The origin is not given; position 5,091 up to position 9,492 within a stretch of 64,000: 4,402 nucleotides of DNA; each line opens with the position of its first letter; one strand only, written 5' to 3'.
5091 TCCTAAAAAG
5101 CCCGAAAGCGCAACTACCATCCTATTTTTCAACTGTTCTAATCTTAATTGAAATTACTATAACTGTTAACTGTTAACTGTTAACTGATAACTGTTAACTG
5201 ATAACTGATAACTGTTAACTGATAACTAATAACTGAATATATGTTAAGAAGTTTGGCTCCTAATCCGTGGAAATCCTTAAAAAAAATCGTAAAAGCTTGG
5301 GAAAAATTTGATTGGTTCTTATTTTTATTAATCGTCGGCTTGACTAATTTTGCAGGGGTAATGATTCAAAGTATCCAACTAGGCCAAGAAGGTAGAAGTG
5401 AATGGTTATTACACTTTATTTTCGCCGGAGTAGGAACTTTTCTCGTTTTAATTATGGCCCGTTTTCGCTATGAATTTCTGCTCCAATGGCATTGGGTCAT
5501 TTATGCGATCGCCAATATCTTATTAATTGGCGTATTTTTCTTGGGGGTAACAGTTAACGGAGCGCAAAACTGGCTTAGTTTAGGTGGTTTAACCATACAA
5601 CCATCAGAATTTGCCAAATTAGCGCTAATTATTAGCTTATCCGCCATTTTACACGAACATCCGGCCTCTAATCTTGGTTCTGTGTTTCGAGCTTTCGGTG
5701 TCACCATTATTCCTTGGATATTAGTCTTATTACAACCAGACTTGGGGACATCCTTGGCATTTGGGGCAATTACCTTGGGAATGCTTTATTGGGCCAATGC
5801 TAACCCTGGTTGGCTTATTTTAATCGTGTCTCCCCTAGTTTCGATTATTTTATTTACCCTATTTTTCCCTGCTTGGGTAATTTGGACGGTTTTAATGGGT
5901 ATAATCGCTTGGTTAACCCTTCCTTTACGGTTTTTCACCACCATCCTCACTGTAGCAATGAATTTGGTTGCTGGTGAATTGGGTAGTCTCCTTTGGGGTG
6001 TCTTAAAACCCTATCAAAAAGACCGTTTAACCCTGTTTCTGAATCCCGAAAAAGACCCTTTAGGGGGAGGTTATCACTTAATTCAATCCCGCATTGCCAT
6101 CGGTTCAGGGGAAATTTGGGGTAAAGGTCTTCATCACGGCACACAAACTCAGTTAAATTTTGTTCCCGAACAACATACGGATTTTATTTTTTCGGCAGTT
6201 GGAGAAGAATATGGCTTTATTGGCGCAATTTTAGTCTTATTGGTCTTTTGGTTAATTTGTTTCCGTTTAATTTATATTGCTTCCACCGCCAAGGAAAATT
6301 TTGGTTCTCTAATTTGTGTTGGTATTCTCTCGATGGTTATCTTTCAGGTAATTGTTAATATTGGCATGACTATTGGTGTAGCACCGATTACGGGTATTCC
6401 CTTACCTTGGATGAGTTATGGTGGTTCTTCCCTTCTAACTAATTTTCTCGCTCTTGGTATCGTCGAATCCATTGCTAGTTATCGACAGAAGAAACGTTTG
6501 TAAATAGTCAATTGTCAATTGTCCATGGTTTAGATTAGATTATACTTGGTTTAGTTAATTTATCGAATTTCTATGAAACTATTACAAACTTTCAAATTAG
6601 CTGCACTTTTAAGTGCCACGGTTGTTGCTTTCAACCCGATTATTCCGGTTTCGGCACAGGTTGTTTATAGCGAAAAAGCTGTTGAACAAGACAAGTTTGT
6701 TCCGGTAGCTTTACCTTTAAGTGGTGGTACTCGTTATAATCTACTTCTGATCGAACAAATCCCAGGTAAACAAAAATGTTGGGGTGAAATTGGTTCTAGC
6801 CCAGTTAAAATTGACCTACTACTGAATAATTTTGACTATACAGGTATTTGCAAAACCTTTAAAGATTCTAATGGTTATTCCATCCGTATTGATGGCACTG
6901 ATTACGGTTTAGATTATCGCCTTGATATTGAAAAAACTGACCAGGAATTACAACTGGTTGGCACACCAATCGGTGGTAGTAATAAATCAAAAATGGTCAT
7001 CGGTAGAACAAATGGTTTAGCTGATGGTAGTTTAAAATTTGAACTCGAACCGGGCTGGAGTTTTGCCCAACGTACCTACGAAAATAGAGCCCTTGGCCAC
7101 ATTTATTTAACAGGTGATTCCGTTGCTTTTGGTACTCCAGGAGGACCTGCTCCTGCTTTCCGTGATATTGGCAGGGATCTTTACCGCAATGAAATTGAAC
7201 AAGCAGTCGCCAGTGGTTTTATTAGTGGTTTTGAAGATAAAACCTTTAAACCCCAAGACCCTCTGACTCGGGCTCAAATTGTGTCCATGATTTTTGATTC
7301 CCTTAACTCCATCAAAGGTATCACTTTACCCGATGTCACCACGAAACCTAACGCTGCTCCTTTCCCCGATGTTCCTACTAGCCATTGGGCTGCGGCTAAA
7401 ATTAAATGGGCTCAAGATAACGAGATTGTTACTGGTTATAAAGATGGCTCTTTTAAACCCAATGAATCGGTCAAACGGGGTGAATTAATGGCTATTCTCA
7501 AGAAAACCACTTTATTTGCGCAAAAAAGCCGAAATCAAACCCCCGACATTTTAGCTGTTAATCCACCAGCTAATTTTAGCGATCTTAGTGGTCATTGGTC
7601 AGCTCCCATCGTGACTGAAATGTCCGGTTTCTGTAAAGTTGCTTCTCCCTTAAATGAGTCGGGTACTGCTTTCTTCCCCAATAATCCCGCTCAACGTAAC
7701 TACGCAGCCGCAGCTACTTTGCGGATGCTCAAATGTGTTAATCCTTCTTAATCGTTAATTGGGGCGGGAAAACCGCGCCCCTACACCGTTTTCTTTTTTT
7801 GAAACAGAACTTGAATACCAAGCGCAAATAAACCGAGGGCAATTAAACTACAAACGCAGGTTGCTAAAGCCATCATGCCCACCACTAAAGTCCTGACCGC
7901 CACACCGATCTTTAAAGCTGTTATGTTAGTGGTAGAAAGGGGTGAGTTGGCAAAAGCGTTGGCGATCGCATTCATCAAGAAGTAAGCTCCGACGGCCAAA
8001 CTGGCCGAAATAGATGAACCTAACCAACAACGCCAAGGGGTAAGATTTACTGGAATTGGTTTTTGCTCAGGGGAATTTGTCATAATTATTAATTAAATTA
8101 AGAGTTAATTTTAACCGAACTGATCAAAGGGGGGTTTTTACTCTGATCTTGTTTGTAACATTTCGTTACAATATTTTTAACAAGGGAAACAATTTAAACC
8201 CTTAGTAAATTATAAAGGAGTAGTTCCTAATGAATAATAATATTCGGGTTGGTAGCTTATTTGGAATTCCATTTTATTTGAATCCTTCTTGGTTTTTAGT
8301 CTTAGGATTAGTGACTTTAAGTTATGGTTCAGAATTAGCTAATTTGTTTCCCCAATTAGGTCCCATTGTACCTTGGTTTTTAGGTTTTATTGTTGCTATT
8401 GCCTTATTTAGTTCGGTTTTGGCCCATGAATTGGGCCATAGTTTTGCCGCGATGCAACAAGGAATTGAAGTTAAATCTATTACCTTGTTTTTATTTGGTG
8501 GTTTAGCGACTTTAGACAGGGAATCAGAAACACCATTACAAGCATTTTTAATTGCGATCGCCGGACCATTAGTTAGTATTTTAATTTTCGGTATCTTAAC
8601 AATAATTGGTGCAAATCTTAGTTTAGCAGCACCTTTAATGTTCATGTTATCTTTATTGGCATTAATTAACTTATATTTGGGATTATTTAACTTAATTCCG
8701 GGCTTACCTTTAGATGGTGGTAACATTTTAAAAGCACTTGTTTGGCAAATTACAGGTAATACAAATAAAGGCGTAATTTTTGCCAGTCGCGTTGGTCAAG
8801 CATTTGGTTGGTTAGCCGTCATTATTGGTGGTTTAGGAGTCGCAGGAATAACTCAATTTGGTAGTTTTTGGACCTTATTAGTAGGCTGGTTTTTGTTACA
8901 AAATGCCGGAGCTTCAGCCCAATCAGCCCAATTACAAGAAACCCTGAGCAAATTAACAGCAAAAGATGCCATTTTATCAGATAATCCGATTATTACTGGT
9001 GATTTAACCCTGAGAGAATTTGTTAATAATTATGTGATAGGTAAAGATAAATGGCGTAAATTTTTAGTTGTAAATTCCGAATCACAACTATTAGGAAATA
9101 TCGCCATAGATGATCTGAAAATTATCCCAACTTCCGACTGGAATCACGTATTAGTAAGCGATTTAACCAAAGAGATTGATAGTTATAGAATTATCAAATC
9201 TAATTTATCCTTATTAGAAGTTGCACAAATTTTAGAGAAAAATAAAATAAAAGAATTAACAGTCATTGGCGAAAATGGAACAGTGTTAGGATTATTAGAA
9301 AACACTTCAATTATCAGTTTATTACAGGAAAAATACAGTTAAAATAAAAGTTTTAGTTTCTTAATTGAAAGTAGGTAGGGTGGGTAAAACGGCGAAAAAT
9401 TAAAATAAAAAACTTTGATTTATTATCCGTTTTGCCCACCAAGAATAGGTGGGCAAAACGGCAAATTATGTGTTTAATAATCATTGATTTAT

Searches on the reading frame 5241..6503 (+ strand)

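Call 26: search_protein_families(library=pfam, proteins=[window:5241-6503:+], max_evalue=0.00001)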
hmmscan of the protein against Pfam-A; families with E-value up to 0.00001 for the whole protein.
window:5241-6503:+ (420 aa): 1 family
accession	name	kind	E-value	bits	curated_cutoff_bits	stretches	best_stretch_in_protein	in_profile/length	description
PF01098.24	FTSW_RODA_SPOVE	-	1.3e-95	320.8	26.4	2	216-416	162-355/356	Cell cycle protein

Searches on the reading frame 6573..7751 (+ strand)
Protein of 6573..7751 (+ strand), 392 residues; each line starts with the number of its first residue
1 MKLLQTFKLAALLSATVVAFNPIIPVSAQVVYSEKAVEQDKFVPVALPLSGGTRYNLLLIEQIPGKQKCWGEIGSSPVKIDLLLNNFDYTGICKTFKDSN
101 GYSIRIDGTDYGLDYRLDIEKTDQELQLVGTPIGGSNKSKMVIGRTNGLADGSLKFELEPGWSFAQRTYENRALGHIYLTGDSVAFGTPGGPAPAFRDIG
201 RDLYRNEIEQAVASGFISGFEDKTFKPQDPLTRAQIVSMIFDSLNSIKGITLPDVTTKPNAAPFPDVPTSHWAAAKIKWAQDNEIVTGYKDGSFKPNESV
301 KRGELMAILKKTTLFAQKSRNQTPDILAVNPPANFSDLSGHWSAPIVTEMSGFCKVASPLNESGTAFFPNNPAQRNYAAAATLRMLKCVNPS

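Call 26: search_protein_families(library=pfam, proteins=[window:6573-7751:+], max_evalue=0.00001)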
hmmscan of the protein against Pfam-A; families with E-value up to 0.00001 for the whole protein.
window:6573-7751:+ (392 aa): 2 families
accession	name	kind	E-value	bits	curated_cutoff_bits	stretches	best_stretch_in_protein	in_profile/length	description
PF12565.13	DUF3747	-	4.5e-63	212.2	25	1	9-183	2-174/175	Protein of unknown function (DUF3747)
PF00395.25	SLH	-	9.1e-25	86.8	20.8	2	263-305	1-43/44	S-layer homology domain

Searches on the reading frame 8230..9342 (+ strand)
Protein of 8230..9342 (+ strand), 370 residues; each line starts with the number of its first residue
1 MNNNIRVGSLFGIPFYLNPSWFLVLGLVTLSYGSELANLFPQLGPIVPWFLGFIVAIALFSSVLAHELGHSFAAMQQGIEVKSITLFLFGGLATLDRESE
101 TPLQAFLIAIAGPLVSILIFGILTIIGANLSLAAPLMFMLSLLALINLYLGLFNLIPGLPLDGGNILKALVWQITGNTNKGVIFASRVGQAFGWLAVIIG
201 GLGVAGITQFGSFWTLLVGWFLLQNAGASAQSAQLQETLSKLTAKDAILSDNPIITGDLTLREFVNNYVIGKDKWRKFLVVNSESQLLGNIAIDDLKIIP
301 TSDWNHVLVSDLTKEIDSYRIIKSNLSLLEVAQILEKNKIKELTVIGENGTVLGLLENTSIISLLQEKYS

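Call 26: search_protein_families(library=pfam, proteins=[window:8230-9342:+], max_evalue=0.00001)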
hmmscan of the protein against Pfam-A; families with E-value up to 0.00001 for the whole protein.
window:8230-9342:+ (370 aa): 2 families
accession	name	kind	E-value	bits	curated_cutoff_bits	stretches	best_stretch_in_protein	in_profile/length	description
PF02163.28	Peptidase_M50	-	6.6e-23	81.6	27.2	2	55-128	2-101/221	Peptidase family M50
PF13398.12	Peptidase_M50B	-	1.6e-09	38.2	26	1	56-147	18-107/201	Peptidase M50B-like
